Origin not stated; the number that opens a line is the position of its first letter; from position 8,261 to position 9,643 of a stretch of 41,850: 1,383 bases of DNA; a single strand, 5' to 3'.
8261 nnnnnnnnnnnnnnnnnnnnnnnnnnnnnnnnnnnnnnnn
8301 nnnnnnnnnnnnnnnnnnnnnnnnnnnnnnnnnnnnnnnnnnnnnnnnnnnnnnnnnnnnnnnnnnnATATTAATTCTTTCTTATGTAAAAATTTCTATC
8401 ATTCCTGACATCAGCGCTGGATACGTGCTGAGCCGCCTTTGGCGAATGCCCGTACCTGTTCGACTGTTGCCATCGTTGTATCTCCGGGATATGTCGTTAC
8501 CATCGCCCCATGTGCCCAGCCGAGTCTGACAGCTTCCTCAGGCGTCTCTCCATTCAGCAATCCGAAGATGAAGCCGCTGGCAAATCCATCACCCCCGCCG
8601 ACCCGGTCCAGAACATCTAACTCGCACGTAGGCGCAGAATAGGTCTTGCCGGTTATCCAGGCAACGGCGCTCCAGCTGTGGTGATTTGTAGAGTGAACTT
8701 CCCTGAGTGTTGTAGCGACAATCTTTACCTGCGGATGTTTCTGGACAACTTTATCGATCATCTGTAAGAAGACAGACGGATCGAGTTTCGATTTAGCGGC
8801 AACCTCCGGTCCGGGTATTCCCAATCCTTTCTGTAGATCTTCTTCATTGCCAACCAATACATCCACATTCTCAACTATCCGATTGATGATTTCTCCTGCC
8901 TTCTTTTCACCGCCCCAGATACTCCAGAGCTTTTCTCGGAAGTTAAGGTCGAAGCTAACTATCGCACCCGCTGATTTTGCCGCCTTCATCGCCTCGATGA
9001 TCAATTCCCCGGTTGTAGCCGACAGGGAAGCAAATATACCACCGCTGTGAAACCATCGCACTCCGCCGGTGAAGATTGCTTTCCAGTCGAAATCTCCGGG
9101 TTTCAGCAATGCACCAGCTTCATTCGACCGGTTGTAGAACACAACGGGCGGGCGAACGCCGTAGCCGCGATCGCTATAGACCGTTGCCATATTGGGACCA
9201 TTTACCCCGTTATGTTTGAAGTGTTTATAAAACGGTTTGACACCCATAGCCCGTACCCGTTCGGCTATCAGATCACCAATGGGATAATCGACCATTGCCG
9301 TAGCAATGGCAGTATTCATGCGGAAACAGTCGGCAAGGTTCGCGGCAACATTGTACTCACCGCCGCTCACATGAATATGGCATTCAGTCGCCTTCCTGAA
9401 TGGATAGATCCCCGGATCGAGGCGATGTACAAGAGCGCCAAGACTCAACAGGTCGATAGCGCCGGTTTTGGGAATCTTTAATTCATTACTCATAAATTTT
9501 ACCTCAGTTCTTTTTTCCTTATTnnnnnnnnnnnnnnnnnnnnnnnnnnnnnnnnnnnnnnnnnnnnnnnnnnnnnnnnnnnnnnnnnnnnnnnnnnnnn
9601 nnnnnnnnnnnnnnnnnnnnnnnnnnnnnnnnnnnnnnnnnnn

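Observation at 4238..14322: Hexuronate operon with no visible dehydratase/aldolase but with LarA-like epimerase + Gnd: candidate galacturonate-to-pentose-phosphate shunt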

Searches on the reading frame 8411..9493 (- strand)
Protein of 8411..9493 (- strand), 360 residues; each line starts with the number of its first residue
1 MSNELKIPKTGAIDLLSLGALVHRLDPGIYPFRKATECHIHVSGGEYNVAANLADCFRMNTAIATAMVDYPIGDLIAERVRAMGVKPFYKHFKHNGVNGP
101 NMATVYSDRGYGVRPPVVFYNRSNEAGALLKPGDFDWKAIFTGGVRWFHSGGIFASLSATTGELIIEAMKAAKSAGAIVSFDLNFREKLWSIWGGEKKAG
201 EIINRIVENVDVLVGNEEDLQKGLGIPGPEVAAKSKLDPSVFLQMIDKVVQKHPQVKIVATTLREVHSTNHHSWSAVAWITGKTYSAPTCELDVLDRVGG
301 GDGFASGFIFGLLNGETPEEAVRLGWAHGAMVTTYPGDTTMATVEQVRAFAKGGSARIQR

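Call 3: search_protein_families(library=pfam, proteins=[window:8411-9493:-])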
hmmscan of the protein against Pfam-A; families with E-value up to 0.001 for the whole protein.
window:8411-9493:- (360 aa): 1 family
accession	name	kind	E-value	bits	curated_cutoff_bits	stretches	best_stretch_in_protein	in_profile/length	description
PF00294.29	PfkB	-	2.6e-18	66.8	25.8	1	38-341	31-298/302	pfkB family carbohydrate kinase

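Call 4: search_protein_families(library=ncbifam, proteins=[window:8411-9493:-])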
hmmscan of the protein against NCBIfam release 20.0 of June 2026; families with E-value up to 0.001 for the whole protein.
window:8411-9493:- (360 aa): 16 families
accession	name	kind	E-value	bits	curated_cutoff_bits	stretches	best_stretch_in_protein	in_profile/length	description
NF041633.1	trifunc_aldol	exception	3.1e-72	243.8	700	1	12-360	241-580/580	KHG/KDPG aldolase/sugar kinase fusion protein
NF041332.1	KDG_KDGal_kin_Halo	equivalog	7.2e-35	120.9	440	1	14-360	3-320/320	bifunctional 2-dehydro-3-deoxygluconokinase/2-dehydro-3-deoxygalactonokinase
TIGR04382.1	myo_inos_iolC_N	equivalog_domain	2.4e-27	96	300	1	32-350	23-308/309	5-dehydro-2-deoxygluconokinase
NF040938.1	KDG_KDGal_kin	equivalog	6.3e-22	78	400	1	31-345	18-297/305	bifunctional 2-dehydro-3-deoxygluconokinase/2-dehydro-3-deoxygalactonokinase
NF006957.1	PRK09434.1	equivalog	3.6e-09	36.6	450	1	147-335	121-289/302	fructokinase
NF053626.1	RibKinHalex1628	equivalog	2.6e-08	33.7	330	1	281-351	219-291/293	ATP-dependent ribose-1-phosphate kinase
NF052444.1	DhDoxglucKinKdgK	equivalog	3.9e-08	33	400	1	150-212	132-191/303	2-dehydro-3-deoxygluconokinase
NF049991.1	TagKinase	equivalog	4.3e-08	32.3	420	1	151-350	142-314/321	tagatose kinase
NF007321.0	PRK09813.1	equivalog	2.6e-07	30.4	247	1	275-336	197-258/261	fructoselysine 6-kinase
NF041320.1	pfkB_Halo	equivalog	4.3e-07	29.6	400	1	281-348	225-291/302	1-phosphofructokinase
NF047869.1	myo_kin_aldol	exception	6.1e-07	28.2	600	1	163-335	150-314/586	bifunctional 5-dehydro-2-deoxygluconokinase/5-dehydro-2-deoxyphosphogluconate aldolase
TIGR03168.1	1-PFK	subfamily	6.6e-07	28.5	216.4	1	282-349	231-297/305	hexose kinase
TIGR03828.1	pfkB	equivalog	1.1e-06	27.9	292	1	283-349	232-297/305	1-phosphofructokinase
NF041134.1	R1P_kin_Thcocales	equivalog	1.5e-06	27.9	500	1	288-328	218-258/291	ADP-dependent ribose-1-phosphate kinase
NF007068.0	PRK09513.1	equivalog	0.00057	19.2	432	1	285-332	238-285/312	1-phosphofructokinase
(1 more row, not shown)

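Call 40: search_solved_structures(query=window:8411-9493:-, max_evalue=0.00001)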
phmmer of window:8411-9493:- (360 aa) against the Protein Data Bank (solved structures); distinct sequences matched with E-value up to 0.00001: 12.
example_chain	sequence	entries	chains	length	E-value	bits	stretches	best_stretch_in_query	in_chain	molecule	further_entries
2afb_A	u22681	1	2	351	9.7e-46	159.5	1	16-359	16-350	2-keto-3-deoxygluconate kinase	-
4gm6_A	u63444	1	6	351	7.9e-31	110.4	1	15-355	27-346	PfkB family carbohydrate kinase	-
3ktn_A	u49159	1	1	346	8.9e-24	87.2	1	15-348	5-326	Carbohydrate kinase, pfkB family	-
1v19_A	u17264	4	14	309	8e-23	84.1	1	27-225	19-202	2-KETO-3-DEOXYGLUCONATE KINASE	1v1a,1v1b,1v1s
4du5_A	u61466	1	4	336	3.4e-14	55.7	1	10-217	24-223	PfkB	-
2v78_A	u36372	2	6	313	6e-14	54.9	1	14-235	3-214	FRUCTOKINASE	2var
1wye_A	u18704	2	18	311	5e-10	42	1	23-240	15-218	2-keto-3-deoxygluconate kinase | hypothetical fructokinase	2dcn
3hj6_A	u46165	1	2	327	2.5e-08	36.4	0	287-328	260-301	Fructokinase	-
3pl2_A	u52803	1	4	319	6.4e-08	35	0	24-246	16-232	Sugar kinase, ribokinase family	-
2qcv_A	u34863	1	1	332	4.8e-07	32.2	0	281-351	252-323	Putative 5-dehydro-2-deoxygluconokinase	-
3ljs_A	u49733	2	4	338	4.3e-06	29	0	156-202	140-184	Fructokinase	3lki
6wb7_A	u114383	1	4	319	6.8e-06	28.4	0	283-339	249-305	Acarbose 7(IV)-phosphotransferase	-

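Call 71: find_homologous_proteins(query=window:8411-9493:-, max_evalue=1e-20)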
Query window:8411-9493:- (360 aa): 8000 proteins with E <= 1e-20 among 8000 candidates; the best 120 are listed.
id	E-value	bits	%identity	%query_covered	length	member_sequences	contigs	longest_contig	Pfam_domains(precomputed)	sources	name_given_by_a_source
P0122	1.1e-230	783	93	100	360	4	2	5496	PF00294.30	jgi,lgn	jgi:2-dehydro-3-deoxygluconokinase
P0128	5.7e-218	741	87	100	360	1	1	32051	PF00294.30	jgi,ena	-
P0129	7.0e-217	737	87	100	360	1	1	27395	PF00294.30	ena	-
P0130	1.6e-213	726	85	100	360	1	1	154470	PF00294.30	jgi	jgi:2-dehydro-3-deoxygluconokinase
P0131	3.4e-212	722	86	100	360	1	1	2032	PF00294.30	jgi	jgi:2-dehydro-3-deoxygluconokinase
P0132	3.6e-212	722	86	100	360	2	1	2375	PF00294.30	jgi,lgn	jgi:2-dehydro-3-deoxygluconokinase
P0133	7.5e-212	721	86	100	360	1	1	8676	PF00294.30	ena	-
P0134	1.6e-211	720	87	100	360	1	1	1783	PF00294.30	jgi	jgi:2-dehydro-3-deoxygluconokinase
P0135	2.4e-211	719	86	100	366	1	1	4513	PF00294.30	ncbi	-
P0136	2.7e-211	719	86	100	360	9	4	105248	PF00294.30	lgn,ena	-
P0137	4.0e-211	718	86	100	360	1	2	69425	PF00294.30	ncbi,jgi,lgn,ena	-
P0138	4.2e-211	718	86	100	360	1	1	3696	PF00294.30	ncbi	-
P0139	4.4e-211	718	85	100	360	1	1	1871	PF00294.30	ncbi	-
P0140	4.6e-211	718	87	100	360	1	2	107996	PF00294.30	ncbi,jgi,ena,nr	ncbi:MAG TPA: sugar kinase [Bacteroidota bacterium]|nr:sugar kinase [Bacteroidota bacterium]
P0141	5.2e-211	718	86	100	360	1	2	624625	PF00294.30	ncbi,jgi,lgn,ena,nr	ncbi:MAG TPA: sugar kinase [Bacteroidota bacterium]|nr:sugar kinase [Bacteroidota bacterium]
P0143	5.9e-211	718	86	100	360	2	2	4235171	PF00294.30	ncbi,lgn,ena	ncbi:MAG: sugar kinase [Bacteroidota bacterium]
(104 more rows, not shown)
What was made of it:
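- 8411..9493 (-): PfkB kinase type 1, the module's dedicated kinase. Predicted gluconate 6-kinase or mannonate 6-kinase. More than 120 clusters share 83-93% identity (call 71).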

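Call 72: find_encoding_contigs(protein=P0143, flank=10000, max_places=1)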
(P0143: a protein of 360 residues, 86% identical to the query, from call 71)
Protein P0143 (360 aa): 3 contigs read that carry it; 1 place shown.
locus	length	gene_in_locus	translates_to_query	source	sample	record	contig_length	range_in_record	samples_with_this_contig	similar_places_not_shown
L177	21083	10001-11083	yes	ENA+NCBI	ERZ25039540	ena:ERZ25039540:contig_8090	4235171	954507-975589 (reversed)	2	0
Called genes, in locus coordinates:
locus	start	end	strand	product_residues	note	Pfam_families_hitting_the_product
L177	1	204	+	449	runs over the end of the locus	PF16153:DUF4861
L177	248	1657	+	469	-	PF02614:UxaC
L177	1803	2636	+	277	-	PF04962:KduI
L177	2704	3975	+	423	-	PF07690:MFS_1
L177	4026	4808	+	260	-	PF00106:adh_short, PF08659:KR, PF13561:adh_short_C2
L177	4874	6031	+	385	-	PF00389:2-Hacid_dh, PF02826:2-Hacid_dh_C, PF11890:DUF3410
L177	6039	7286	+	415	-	PF09861:Lar_N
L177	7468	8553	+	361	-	PF00294:PfkB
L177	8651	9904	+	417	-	PF16257:UxaE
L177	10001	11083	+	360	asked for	PF00294:PfkB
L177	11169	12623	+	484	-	PF03446:NAD_binding_2, PF00393:6PGD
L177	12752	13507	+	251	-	PF00106:adh_short, PF08659:KR, PF13561:adh_short_C2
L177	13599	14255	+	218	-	PF01081:Aldolase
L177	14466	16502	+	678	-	PF03629:SASA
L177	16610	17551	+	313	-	PF01738:DLH (faint), PF20434:BD-FAE, PF07859:Abhydrolase_3, PF12146:Hydrolase_4 (faint), PF00326:Peptidase_S9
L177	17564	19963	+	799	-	PF08531:Bac_rhamnosid_N, PF17390:Bac_rhamnosid_C (faint), PF17389:Bac_rhamnosid6H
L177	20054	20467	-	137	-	-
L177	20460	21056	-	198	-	PF13274:SocA_Panacea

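Call 73: find_encoding_contigs(protein=P0141, flank=10000, max_places=1)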
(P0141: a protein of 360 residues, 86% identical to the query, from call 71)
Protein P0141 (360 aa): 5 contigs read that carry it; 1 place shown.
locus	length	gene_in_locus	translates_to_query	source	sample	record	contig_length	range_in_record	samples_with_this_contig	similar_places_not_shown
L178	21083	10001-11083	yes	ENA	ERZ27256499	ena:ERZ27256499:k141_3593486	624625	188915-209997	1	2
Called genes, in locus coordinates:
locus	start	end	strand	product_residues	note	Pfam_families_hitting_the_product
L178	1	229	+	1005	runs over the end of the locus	PF13620:CarboxypepD_reg, PF13715:CarbopepD_reg_2, PF07715:Plug, PF00593:TonB_dep_Rec_b-barrel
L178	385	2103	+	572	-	PF18962:Por_Secre_tail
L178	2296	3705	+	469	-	PF02614:UxaC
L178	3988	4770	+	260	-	PF23441:SDR (faint), PF00106:adh_short, PF08659:KR (weak), PF13561:adh_short_C2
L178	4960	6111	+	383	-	PF00389:2-Hacid_dh, PF02826:2-Hacid_dh_C, PF11890:DUF3410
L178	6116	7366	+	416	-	PF09861:Lar_N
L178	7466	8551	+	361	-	PF00294:PfkB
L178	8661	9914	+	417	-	PF16257:UxaE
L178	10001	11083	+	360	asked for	PF00294:PfkB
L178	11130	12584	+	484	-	PF03446:NAD_binding_2, PF00393:6PGD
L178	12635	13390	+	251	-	PF00106:adh_short, PF08659:KR, PF13561:adh_short_C2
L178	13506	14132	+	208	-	PF01081:Aldolase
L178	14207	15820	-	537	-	PF01204:Trehalase, PF22422:MGH1-like_GH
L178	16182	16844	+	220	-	PF04116:FA_hydroxylase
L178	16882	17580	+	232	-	PF01738:DLH, PF00326:Peptidase_S9 (faint)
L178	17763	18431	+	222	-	PF01739:CheR (faint), PF01209:Ubie_methyltran, PF13847:Methyltransf_31, PF08241:Methyltransf_11, PF08242:Methyltransf_12, PF13649:Methyltransf_25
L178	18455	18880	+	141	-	PF03364:Polyketide_cyc, PF10604:Polyketide_cyc2 (weak)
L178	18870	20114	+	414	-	PF00109:ketoacyl-synt, PF02801:Ketoacyl-synt_C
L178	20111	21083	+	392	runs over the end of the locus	PF00890:FAD_binding_2 (weak), PF01134:GIDA (weak), PF01266:DAO (weak), PF01494:FAD_binding_3, PF03486:HI0933_like (weak), PF07992:Pyr_redox_2 (weak), PF12831:FAD_oxidored (weak)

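Call 74: find_encoding_contigs(protein=P0130, flank=10000, max_places=1)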
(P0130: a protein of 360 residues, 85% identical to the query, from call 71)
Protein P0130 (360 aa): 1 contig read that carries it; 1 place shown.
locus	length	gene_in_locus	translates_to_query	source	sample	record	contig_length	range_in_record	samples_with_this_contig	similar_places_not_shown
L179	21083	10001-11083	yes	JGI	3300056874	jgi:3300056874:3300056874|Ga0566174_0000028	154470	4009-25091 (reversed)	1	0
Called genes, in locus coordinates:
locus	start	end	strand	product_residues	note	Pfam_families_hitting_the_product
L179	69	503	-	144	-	PF11351:GTA_holin_3TM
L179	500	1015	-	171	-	PF05838:Glyco_hydro_108, PF09374:PG_binding_3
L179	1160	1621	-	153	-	PF10027:DUF2269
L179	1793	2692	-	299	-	PF00656:Peptidase_C14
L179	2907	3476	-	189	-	PF01872:RibD_C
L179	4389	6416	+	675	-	PF00456:Transketolase_N, PF02779:Transket_pyr, PF22613:Transketolase_C_1, PF02780:Transketolase_C (weak)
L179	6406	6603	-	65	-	-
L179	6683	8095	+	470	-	PF02614:UxaC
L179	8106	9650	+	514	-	PF16257:UxaE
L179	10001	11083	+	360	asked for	PF00294:PfkB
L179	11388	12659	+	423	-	PF09861:Lar_N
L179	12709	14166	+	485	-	PF03446:NAD_binding_2, PF00393:6PGD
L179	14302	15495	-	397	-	PF03786:UxuA, PF01261:AP_endonuc_2 (faint)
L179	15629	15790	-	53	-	-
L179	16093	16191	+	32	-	-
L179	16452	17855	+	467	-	PF13347:MFS_2, PF07690:MFS_1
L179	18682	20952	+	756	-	PF04616:Glyco_hydro_43, PF17851:GH43_C2, PF03422:CBM_6, PF18962:Por_Secre_tail (weak)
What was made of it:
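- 8411..9493 (-): In 3 of 3 long contigs it lies in the same cluster as a LarA homologue and Gnd, within one to three genes of each (calls 72-74).
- UxuA can sit beside the module (L179, call 74). PfkB type 1 is a very strongly conserved, module-specific kinase distinct from KdgK (calls 71-74). UxuA lies next to the module in L179 (call 74).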
